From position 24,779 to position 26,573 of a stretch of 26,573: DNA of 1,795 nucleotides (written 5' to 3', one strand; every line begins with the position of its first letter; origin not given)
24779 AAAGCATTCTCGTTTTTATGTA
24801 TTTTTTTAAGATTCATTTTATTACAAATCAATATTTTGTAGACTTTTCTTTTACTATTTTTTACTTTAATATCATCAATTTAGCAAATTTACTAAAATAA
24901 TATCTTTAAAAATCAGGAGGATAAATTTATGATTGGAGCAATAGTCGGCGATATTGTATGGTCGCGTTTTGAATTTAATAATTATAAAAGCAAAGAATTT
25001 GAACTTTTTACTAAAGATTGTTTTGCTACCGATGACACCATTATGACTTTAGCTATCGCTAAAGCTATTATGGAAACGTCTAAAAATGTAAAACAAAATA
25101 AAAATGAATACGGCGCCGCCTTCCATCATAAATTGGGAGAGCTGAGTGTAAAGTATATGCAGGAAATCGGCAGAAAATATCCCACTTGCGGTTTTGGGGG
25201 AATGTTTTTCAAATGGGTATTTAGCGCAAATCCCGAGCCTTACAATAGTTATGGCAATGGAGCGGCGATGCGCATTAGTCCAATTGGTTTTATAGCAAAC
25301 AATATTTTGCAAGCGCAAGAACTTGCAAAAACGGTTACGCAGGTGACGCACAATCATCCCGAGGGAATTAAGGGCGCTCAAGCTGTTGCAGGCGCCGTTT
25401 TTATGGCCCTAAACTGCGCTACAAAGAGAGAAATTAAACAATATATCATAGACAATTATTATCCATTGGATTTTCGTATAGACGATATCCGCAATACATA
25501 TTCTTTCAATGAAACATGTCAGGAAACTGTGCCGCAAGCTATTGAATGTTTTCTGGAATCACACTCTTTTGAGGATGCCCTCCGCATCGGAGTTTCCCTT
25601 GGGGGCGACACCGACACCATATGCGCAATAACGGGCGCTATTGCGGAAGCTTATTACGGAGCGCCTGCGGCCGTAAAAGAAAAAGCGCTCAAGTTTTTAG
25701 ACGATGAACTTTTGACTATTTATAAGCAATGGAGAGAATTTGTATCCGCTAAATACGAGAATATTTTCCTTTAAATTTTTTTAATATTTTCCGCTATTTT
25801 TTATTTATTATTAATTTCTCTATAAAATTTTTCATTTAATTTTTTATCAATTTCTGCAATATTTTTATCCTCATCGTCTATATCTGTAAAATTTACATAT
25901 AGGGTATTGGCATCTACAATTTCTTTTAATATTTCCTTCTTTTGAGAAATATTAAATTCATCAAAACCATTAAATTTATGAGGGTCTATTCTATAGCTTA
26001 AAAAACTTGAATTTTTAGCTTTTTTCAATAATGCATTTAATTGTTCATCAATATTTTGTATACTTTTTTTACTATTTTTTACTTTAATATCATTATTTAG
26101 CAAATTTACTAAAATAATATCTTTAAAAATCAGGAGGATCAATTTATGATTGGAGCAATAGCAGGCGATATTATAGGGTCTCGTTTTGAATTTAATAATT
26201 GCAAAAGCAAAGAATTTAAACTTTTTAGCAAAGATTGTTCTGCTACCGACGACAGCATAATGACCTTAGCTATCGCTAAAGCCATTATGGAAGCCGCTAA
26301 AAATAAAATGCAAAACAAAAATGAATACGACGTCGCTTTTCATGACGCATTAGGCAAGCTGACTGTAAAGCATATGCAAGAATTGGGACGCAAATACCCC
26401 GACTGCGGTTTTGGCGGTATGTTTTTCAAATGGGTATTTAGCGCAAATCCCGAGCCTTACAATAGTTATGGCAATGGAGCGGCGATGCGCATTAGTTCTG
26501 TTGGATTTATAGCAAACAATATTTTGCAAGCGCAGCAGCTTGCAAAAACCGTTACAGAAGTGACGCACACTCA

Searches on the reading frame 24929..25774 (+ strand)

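Call 9: search_protein_families(library=pfam, proteins=[window:24929-25774:+])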
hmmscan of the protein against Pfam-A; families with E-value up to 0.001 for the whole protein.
window:24929-25774:+ (281 aa): 1 family
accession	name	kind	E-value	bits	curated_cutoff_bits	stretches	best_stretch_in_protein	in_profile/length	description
PF03747.19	ADP_ribosyl_GH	-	1.2e-35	124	26.2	1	3-247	5-283/287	ADP-ribosylglycohydrolase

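Call 10: search_protein_families(library=ncbifam, proteins=[window:24929-25774:+])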
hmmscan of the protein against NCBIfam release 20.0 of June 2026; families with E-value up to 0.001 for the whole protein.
window:24929-25774:+ (281 aa): 2 families
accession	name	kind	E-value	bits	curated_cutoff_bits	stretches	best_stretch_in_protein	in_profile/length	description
TIGR02662.1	dinitro_DRAG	equivalog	2e-16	60.1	337.05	1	32-262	52-272/287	ADP-ribosyl-[dinitrogen reductase] hydrolase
NF041672.1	ADPriboarghdlase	equivalog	2.7e-11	42.8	490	1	33-252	113-338/361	ADP-ribosylarginine hydrolase Tri1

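Call 48: search_protein_families(library=padloc, proteins=[window:24929-25774:+])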
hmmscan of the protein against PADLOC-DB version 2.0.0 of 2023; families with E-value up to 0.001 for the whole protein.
window:24929-25774:+ (281 aa): 0 families

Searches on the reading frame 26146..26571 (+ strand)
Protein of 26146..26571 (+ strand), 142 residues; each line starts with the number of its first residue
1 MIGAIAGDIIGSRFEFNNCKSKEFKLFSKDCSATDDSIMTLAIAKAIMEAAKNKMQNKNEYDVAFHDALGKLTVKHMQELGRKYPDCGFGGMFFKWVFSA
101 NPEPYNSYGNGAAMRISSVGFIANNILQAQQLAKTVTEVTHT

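Call 9: search_protein_families(library=pfam, proteins=[window:26146-26571:+])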
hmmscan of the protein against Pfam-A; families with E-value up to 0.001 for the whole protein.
window:26146-26571:+ (142 aa): 1 family
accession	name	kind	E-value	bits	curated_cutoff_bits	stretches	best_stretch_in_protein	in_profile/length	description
PF03747.19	ADP_ribosyl_GH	-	4.1e-11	43.5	26.2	1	1-142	3-156/287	ADP-ribosylglycohydrolase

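Call 10: search_protein_families(library=ncbifam, proteins=[window:26146-26571:+])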
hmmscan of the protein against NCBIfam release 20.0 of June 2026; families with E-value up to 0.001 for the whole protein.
window:26146-26571:+ (142 aa): 0 families
